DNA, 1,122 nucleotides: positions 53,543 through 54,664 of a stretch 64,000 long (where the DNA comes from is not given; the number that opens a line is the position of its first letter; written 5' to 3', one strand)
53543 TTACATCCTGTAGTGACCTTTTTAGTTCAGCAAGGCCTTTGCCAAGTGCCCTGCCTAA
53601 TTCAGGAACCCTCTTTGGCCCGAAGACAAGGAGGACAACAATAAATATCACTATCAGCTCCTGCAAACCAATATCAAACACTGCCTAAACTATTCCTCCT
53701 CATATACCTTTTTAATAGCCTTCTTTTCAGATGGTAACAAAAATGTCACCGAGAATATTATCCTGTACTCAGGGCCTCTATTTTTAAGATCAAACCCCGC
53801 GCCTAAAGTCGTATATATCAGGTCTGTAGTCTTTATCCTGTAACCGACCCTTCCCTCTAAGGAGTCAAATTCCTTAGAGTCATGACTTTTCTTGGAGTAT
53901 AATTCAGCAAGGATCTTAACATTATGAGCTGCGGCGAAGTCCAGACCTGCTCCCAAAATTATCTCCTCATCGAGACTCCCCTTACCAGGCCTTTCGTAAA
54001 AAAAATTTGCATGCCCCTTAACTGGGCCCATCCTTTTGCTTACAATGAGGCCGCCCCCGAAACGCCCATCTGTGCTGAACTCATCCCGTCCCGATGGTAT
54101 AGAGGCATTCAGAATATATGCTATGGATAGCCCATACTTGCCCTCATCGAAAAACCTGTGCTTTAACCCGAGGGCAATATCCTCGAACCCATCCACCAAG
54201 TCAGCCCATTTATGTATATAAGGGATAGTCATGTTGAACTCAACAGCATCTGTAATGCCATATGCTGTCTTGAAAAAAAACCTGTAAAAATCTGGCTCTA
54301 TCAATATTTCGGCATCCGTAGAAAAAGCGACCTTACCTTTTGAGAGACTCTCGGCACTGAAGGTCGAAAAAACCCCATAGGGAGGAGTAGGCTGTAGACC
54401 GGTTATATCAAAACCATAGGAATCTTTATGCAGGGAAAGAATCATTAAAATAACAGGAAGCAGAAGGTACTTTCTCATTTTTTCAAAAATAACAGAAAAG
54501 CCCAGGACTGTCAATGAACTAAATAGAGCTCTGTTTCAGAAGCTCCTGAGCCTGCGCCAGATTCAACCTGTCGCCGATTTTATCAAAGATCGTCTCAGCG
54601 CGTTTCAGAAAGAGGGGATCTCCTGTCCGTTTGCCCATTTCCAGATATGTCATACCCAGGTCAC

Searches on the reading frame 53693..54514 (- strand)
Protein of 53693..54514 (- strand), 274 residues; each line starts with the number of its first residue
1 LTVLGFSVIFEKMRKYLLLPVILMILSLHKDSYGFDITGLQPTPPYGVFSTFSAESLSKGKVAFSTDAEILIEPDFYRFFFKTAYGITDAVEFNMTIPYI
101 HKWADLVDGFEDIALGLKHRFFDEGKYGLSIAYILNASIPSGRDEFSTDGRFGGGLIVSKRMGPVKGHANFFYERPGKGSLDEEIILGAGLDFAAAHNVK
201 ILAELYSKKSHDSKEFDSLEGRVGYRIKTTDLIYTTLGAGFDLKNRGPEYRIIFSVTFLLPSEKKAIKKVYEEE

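Call 37: find_encoding_contigs(protein=window:53693-54514:-, flank=2500, max_places=10)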
Protein window:53693-54514:- (274 aa): 1 contig read that carries it; 1 place shown.
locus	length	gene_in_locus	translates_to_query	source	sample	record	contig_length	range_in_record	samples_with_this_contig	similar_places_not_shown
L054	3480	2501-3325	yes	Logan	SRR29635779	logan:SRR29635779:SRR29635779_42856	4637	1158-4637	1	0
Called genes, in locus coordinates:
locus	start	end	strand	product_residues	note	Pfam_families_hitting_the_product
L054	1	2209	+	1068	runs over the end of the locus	PF00211:Guanylate_cyc, PF13191:AAA_16, PF00515:TPR_1 (faint), PF07719:TPR_2 (faint), PF13424:TPR_12 (faint), PF17874:TPR_MalT (weak)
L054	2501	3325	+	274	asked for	-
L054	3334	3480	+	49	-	?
